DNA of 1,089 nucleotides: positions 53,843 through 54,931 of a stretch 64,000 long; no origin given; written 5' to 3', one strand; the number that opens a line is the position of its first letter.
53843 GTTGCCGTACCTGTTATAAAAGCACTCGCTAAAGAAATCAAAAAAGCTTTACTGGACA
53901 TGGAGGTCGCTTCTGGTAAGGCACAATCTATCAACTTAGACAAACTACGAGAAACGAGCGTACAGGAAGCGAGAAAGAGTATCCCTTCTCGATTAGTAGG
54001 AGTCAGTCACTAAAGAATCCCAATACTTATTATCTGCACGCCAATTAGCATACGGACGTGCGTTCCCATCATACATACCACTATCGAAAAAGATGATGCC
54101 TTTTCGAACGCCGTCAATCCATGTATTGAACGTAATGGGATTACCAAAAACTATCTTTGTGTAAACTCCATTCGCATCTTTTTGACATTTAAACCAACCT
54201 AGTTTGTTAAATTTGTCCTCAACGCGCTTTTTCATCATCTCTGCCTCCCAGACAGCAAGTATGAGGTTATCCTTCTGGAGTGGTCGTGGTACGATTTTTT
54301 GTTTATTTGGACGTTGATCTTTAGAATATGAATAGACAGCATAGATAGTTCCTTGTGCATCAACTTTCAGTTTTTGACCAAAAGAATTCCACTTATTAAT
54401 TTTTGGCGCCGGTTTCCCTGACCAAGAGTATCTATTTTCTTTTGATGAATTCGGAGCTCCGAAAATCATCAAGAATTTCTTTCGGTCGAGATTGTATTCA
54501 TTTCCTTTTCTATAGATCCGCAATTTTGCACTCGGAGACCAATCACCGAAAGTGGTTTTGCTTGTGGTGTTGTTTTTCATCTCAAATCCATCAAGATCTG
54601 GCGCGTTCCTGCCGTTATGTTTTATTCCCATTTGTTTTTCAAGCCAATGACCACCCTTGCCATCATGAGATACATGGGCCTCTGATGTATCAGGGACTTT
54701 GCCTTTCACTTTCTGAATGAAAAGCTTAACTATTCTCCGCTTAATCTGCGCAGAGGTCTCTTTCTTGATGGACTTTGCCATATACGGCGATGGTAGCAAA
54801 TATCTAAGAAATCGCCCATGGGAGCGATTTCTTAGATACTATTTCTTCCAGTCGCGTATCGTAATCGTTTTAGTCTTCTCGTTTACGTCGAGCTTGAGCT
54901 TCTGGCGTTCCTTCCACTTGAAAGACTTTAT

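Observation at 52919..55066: Low-GC type II restriction-modification module with an AbrB/MazE-fold putative controller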

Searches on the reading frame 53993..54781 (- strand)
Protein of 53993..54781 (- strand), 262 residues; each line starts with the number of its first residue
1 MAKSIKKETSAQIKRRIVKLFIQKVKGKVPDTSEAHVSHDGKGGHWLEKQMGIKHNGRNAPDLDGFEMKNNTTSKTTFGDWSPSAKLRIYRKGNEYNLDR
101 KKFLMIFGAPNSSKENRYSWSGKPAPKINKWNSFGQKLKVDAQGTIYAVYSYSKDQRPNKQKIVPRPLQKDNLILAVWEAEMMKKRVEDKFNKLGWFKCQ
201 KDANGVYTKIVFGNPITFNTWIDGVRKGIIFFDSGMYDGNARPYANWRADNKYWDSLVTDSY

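Call 3: search_protein_families(library=pfam, proteins=[window:53993-54781:-], max_evalue=0.1)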
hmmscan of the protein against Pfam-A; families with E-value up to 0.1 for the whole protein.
window:53993-54781:- (262 aa): 2 families
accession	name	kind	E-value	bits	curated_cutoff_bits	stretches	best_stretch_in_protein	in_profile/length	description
PF09562.16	RE_LlaMI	-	4.1e-57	194.1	25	1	36-261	13-265/266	LlaMI restriction endonuclease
PF15515.12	MvaI_BcnI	-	2.4e-14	54.3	25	1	34-239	16-202/227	MvaI/BcnI restriction endonuclease family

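Call 4: search_protein_families(library=ncbifam, proteins=[window:53993-54781:-], max_evalue=0.1)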
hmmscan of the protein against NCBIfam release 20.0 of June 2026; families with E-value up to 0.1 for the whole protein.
window:53993-54781:- (262 aa): 0 families

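Call 9: find_related_loci(query=window:53993-54781:-, collection=genome_contigs, flank=5000)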
Query window:53993-54781:- (262 aa) in genome_contigs; peptide patterns used: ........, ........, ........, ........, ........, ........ (x = any residue, [..] = any of these).
118 stretches matched a pattern; 6 encode a relative of the query (tblastn E <= 1e-3); 6 distinct loci.
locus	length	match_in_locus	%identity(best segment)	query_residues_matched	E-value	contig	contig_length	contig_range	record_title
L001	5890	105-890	72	1-262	9e-135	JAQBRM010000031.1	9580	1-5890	MAG: Candidatus Nomurabacteria bacterium isolate RYN_399 scaffold_2251542, whole genome shotgun sequence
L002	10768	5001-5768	69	4-262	5e-123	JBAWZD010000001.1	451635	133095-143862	MAG: bacterium isolate ELA106 MAG106_1, whole genome shotgun sequence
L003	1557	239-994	65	8-262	1e-124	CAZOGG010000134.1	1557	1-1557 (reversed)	MAG TPA_asm: uncultured Candidatus Saccharibacteria bacterium isolate SRP286056_co3_452 genome assembly, contig: NODE_16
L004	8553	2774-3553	55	1-262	1e-102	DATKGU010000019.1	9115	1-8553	MAG TPA_asm: Candidatus Paceibacterota bacterium isolate SMAG_U14559 k141_137020, whole genome shotgun sequence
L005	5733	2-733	59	16-262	5e-97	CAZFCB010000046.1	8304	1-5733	MAG TPA_asm: uncultured Candidatus Peribacteria bacterium isolate binchicken_co105_187 genome assembly, contig: NODE_113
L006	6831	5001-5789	55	4-262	6e-92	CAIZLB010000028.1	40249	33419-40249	uncultured bacterium isolate Loc080925-6m_bin-0369 genome assembly, contig: bin-0369:28/57, whole genome shotgun sequenc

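Call 21: search_solved_structures(query=window:53993-54781:-, max_evalue=1, show_alignments=2)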
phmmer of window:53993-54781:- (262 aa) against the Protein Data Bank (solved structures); distinct sequences matched with E-value up to 1: 1.
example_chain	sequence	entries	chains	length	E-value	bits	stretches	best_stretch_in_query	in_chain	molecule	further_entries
2odh_A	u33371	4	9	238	0.44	13.1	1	19-75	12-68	R.BcnI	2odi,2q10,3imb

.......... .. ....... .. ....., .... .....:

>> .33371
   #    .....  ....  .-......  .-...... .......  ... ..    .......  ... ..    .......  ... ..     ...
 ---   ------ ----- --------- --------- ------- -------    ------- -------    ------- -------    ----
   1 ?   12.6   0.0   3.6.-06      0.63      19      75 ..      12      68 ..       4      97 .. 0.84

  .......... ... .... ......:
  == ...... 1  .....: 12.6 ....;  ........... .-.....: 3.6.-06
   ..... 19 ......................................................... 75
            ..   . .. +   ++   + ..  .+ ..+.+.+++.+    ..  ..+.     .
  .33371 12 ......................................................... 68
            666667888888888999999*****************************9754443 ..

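Call 46: search_protein_families(library=padloc, proteins=[window:53993-54781:-], max_evalue=0.01)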
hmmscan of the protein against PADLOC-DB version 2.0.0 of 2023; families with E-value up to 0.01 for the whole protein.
window:53993-54781:- (262 aa): 2 families
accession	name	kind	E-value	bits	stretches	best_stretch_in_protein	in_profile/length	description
PDLC03555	REase_II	-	7.3e-75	250.1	1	14-261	5-269/271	Type II restriction enzyme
PDLC03424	REase_II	-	0.0067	14.2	0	18-75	11-68/238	Type II restriction enzyme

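Call 62: find_homologous_proteins(query=window:53993-54781:-, max_evalue=1e-10)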
Query window:53993-54781:- (262 aa): 658 proteins with E <= 1e-10 among 764 candidates; the best 120 are listed.
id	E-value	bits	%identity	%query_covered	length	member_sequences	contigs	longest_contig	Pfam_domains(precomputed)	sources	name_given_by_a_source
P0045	3.2e-177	606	100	100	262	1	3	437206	PF09562.16,PF15515.13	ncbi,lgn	-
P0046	1.5e-133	462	74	100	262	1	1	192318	PF09562.16,PF15515.13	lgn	-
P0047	5.4e-133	460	75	98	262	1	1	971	PF09562.16,PF15515.13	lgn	-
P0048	2.9e-131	455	75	98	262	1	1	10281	PF09562.16,PF15515.13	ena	-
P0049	7.5e-131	453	72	100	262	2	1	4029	PF09562.16,PF15515.13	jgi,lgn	jgi:hypothetical protein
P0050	1.9e-130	452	76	97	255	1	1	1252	PF09562.16,PF15515.13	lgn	-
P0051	7.5e-129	447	73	96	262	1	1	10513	PF09562.16,PF15515.13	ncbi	-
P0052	1.8e-127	442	72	99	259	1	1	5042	PF09562.16,PF15515.13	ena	-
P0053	1.3e-126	440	73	100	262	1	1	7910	PF09562.16,PF15515.13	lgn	-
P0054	3.2e-125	435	73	95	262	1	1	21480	PF09562.16,PF15515.13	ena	-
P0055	3.7e-125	435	71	98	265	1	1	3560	PF09562.16,PF15515.13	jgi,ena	-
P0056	4.4e-120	418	69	98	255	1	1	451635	PF09562.16,PF15515.13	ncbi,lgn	ncbi:MAG: LlaMI family restriction endonuclease [bacterium]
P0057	7.8e-117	407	70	97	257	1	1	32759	PF09562.16,PF15515.13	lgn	-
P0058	2.3e-116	406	68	95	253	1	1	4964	PF09562.16,PF15515.13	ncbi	-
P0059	9.9e-116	404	66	100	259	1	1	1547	PF09562.16,PF15515.13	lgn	-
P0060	1.4e-115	403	65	100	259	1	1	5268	PF09562.16,PF15515.13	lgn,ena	-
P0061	1.4e-115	403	67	98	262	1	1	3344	PF09562.16,PF15515.13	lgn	-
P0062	3.8e-115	402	69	95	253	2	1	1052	PF09562.16,PF15515.13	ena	-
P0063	3.7e-114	399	67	99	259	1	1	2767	PF09562.16,PF15515.13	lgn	-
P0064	1.2e-113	397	66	99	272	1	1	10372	PF09562.16,PF15515.13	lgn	-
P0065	1.3e-113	397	66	97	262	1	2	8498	PF09562.16,PF15515.13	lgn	-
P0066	4.5e-113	395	67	95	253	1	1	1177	PF09562.16,PF15515.13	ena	-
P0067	8.6e-113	394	67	97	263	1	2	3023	PF09562.16,PF15515.13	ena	-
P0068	1.8e-112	393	65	100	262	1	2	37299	PF09562.16,PF15515.13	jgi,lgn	-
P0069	3.1e-112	392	69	93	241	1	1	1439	PF09562.16,PF15515.13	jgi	jgi:hypothetical protein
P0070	3.7e-112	392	68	97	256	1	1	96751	PF09562.16,PF15515.13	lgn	-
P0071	2.8e-111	389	63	99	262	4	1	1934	PF09562.16,PF15515.13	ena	-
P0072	2.9e-111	389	67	93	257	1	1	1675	PF09562.16,PF15515.13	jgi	jgi:hypothetical protein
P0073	5.2e-111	388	65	99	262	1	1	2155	PF09562.16,PF15515.13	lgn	-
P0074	9.6e-111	388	65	95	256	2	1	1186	PF09562.16,PF15515.13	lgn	-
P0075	1.3e-110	387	65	98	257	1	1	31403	PF09562.16,PF15515.13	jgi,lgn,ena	-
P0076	1.4e-110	387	66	99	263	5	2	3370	PF09562.16,PF15515.13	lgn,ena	-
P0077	1.6e-110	387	66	96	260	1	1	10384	PF09562.16,PF15515.13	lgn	-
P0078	4.6e-110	385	65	98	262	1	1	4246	PF09562.16,PF15515.13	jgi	jgi:hypothetical protein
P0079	6.4e-110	385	66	97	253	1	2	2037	PF09562.16,PF15515.13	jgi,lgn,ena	jgi:hypothetical protein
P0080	6.7e-110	385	65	97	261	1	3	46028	PF09562.16,PF15515.13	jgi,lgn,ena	-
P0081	1.0e-109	384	65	99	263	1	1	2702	PF09562.16,PF15515.13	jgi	-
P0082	1.5e-109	384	65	98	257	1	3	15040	PF09562.16,PF15515.13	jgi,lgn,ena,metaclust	metaclust:\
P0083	1.9e-109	383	66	97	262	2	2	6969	PF09562.16,PF15515.13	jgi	jgi:hypothetical protein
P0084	2.1e-109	383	66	97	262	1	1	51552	PF09562.16,PF15515.13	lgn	-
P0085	5.9e-109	382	65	95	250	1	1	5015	PF09562.16,PF15515.13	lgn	-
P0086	1.1e-108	381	66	97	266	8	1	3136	PF09562.16,PF15515.13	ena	-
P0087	1.2e-108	381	64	97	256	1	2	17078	PF09562.16,PF15515.13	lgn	-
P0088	2.9e-108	379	63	98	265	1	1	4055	PF09562.16,PF15515.13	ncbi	-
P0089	4.1e-108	379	64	97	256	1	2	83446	PF09562.16,PF15515.13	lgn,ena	-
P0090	7.6e-108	378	63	100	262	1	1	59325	PF09562.16,PF15515.13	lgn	-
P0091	9.5e-108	378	64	97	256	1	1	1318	PF09562.16,PF15515.13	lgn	-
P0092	1.2e-107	377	65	100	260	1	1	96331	PF09562.16,PF15515.13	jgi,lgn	jgi:hypothetical protein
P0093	1.2e-107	377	63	97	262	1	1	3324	PF09562.16,PF15515.13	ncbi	-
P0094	1.7e-107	377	64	98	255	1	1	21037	PF09562.16,PF15515.13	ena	-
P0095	2.6e-107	376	64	97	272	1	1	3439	PF09562.16,PF15515.13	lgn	-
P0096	2.8e-107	376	63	96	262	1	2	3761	PF09562.16,PF15515.13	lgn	-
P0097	4.1e-107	376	64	97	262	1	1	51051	PF09562.16,PF15515.13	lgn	-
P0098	1.1e-106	374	63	98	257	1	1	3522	PF09562.16,PF15515.13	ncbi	-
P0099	1.3e-106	374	64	97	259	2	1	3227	PF09562.16,PF15515.13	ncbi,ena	-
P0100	1.8e-105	370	63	96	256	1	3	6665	PF09562.16,PF15515.13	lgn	-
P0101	2.0e-105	370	64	95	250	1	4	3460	PF09562.16,PF15515.13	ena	-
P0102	2.2e-105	370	63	96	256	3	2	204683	PF09562.16,PF15515.13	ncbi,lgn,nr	ncbi:MAG: LlaMI family restriction endonuclease [Candidatus Pacebacteria bacterium]|nr:LlaMI family 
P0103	2.4e-105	370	63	100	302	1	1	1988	PF09562.16,PF15515.13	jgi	jgi:LlaMI restriction endonuclease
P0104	3.8e-105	369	63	98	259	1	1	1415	PF09562.16,PF15515.13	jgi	jgi:hypothetical protein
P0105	4.0e-105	369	62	96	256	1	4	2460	PF09562.16,PF15515.13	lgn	-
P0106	5.4e-105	369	61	100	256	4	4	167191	PF09562.16,PF15515.13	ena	-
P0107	7.6e-105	368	62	97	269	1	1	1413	PF09562.16,PF15515.13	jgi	jgi:hypothetical protein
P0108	4.5e-104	366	64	97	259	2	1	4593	PF09562.16,PF15515.13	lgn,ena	-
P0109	4.8e-104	366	63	97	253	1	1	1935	PF09562.16,PF15515.13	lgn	-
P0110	1.5e-103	364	60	98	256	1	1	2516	PF09562.16,PF15515.13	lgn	-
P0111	7.7e-103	362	62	95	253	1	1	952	PF09562.16,PF15515.13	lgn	-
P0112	8.3e-103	362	63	94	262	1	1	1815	PF09562.16,PF15515.13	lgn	-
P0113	2.0e-102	360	60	97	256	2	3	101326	PF09562.16,PF15515.13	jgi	jgi:hypothetical protein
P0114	2.2e-102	360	60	100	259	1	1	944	PF09562.16,PF15515.13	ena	-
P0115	2.3e-102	360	61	98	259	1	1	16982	PF09562.16,PF15515.13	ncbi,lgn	-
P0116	3.6e-102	359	62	97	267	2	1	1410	PF09562.16,PF15515.13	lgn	-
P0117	3.9e-102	359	60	96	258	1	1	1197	PF09562.16,PF15515.13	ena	-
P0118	5.0e-102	359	61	100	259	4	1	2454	PF09562.16,PF15515.13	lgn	-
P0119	6.2e-102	359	61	96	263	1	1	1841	PF09562.16,PF15515.13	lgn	-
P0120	1.1e-101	358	62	97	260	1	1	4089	PF09562.16,PF15515.13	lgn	-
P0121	5.2e-101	356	62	96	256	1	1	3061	PF09562.16,PF15515.13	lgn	-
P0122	3.1e-100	353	62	95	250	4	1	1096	PF09562.16,PF15515.13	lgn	-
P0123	7.1e-100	352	60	100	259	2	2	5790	PF09562.16,PF15515.13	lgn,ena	-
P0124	9.3e-100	352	61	100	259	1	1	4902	PF09562.16,PF15515.13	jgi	-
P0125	1.0e-99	351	60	95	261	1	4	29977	PF09562.16,PF15515.13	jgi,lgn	-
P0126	1.8e-99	351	62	95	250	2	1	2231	PF09562.16,PF15515.13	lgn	-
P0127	3.3e-99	350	64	96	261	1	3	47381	PF09562.16,PF15515.13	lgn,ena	-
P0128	4.9e-99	349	60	98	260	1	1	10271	PF09562.16,PF15515.13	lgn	-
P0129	8.8e-99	348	62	94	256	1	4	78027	PF09562.16,PF15515.13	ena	-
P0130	2.1e-98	347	60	95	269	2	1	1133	PF09562.16,PF15515.13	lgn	-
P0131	2.4e-98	347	58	100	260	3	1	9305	PF09562.16,PF15515.13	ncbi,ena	-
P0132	2.8e-98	347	59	100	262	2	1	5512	PF09562.16,PF15515.13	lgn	-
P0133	4.0e-98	346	59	95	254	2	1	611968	PF09562.16,PF15515.13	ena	-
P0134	9.1e-98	345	58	99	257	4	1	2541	PF09562.16,PF15515.13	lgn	-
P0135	1.7e-97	344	60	97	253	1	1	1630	PF09562.16,PF15515.13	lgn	-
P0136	2.5e-97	344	55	100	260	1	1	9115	PF09562.16,PF15515.13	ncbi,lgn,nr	ncbi:MAG TPA: LlaMI family restriction endonuclease [Candidatus Paceibacterota bacterium]|nr:LlaMI f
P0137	3.6e-97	343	62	94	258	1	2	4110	PF09562.16,PF15515.13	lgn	-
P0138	6.4e-97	342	61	96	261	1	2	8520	PF09562.16,PF15515.13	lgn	-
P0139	2.4e-96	340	59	96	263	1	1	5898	PF09562.16,PF15515.13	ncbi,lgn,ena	-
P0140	2.8e-96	340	61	96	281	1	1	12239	PF09562.16,PF15515.13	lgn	-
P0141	3.1e-96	340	59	97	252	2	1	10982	PF09562.16,PF15515.13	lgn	-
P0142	3.9e-96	340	59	97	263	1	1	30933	PF09562.16,PF15515.13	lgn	-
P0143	6.1e-96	339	60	100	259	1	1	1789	PF09562.16,PF15515.13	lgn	-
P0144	6.4e-96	339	59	98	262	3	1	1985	PF09562.16,PF15515.13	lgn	-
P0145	6.6e-96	339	60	95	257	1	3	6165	PF09562.16,PF15515.13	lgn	-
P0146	1.2e-95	338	59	95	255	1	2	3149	PF09562.16,PF15515.13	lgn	-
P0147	1.7e-95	338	59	96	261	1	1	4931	PF09562.16,PF15515.13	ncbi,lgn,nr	ncbi:MAG: LlaMI family restriction endonuclease [Candidatus Peribacteraceae bacterium]|nr:LlaMI fami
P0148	2.1e-95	337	59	95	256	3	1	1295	PF09562.16,PF15515.13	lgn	-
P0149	2.2e-95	337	57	100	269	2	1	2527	PF09562.16,PF15515.13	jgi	jgi:hypothetical protein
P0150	2.3e-95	337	58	98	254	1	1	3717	PF09562.16,PF15515.13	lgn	-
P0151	2.4e-95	337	59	97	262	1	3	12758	PF09562.16,PF15515.13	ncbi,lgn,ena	ncbi:MAG: LlaMI family restriction endonuclease [Patescibacteria group bacterium]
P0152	2.4e-95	337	59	95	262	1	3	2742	PF09562.16,PF15515.13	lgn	-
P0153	4.3e-95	336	57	93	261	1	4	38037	PF09562.16,PF15515.13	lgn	-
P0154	5.4e-95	336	59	97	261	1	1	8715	PF09562.16,PF15515.13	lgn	-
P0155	1.2e-94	335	58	98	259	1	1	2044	PF09562.16,PF15515.13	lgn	-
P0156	3.0e-94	333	57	97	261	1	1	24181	PF09562.16,PF15515.13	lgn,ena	-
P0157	3.4e-94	333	58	100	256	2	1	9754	PF09562.16,PF15515.13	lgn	-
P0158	4.1e-94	333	57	96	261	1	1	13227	PF09562.16,PF15515.13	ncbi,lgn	-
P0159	7.2e-94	332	60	94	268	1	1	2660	PF09562.16,PF15515.13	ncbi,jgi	jgi:hypothetical protein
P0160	8.3e-94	332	58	99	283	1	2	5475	PF09562.16,PF15515.13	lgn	-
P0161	8.4e-94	332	58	95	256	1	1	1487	PF09562.16,PF15515.13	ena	-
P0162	1.5e-93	331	57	95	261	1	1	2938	PF09562.16,PF15515.13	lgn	-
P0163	1.6e-93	331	59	95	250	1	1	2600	PF09562.16,PF15515.13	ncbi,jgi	jgi:hypothetical protein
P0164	2.0e-93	331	59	95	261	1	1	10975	PF09562.16,PF15515.13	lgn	-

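Call 63: find_encoding_contigs(protein=P0046, flank=3500, max_places=2)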
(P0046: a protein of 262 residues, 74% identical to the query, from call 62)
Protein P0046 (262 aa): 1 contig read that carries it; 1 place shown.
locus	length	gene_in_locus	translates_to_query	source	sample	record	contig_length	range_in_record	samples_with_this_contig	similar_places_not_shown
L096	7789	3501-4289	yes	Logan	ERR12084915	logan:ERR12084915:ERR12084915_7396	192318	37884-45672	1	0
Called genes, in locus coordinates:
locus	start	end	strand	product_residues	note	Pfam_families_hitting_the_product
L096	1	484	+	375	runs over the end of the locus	PF05496:RuvB_N (weak), PF13177:DNA_pol3_delta2 (weak), PF13401:AAA_22 (faint), PF00004:AAA, PF07728:AAA_5 (faint), PF13177:DNA_pol3_delta2, PF22608:DNAX_ATPase_lid (weak)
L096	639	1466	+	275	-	-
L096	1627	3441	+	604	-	PF19614:DUF6119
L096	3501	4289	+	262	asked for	PF09562:RE_LlaMI, PF15515:MvaI_BcnI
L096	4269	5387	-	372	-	PF00145:DNA_methylase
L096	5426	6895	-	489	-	PF00239:Resolvase, PF07508:Recombinase, PF13408:Zn_ribbon_recom (weak)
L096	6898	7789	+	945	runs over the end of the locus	-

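Call 64: find_encoding_contigs(protein=P0054, flank=3500, max_places=2)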
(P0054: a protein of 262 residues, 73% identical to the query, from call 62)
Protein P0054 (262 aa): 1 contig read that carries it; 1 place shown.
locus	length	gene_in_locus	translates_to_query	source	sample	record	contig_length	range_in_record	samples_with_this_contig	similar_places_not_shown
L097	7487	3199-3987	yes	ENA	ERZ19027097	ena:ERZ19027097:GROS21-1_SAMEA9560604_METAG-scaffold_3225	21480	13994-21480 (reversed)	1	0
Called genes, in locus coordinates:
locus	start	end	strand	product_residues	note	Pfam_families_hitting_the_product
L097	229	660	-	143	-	-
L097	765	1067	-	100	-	-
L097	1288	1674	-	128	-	-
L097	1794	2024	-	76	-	-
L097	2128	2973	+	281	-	PF01978:TrmB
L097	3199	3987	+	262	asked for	PF09562:RE_LlaMI, PF15515:MvaI_BcnI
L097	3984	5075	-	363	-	PF00145:DNA_methylase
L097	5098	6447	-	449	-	PF00239:Resolvase, PF07508:Recombinase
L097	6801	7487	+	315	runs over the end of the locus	-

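Call 65: find_encoding_contigs(protein=P0057, flank=3500, max_places=2)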
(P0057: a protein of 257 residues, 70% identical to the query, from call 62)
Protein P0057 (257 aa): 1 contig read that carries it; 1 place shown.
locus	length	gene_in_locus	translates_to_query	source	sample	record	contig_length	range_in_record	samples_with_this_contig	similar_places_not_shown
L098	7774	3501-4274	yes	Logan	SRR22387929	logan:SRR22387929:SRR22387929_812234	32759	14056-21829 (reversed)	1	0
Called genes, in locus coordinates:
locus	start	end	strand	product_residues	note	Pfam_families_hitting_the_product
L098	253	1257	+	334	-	-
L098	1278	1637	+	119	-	PF01258:zf-dskA_traR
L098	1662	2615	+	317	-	PF13541:ChlI, PF01078:Mg_chelatase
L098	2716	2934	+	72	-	-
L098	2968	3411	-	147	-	PF13367:PrsW-protease (faint)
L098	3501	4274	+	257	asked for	PF09562:RE_LlaMI, PF15515:MvaI_BcnI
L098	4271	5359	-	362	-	PF00145:DNA_methylase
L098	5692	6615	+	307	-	-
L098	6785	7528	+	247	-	-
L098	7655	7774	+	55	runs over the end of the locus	-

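Call 66: find_encoding_contigs(protein=P0070, flank=3500, max_places=2)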
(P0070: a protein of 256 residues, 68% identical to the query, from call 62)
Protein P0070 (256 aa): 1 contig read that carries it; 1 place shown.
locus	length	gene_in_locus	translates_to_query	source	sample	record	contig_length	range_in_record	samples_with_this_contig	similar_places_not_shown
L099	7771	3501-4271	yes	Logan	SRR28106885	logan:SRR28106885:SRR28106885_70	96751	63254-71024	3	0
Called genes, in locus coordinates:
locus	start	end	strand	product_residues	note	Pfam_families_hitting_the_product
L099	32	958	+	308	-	PF00890:FAD_binding_2 (weak), PF01134:GIDA (faint), PF01266:DAO (faint), PF01946:Thi4 (faint), PF07992:Pyr_redox_2, PF12831:FAD_oxidored (weak), PF13738:Pyr_redox_3, PF00070:Pyr_redox (weak), +1 more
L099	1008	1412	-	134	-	-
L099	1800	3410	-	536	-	PF02463:SMC_N, PF13401:AAA_22 (faint), PF13175:AAA_15, PF13304:AAA_21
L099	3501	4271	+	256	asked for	PF09562:RE_LlaMI, PF15515:MvaI_BcnI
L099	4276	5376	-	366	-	PF00145:DNA_methylase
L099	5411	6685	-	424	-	PF00239:Resolvase, PF07508:Recombinase, PF13408:Zn_ribbon_recom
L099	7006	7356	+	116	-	-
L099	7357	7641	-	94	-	-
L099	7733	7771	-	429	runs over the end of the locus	PF01555:N6_N4_Mtase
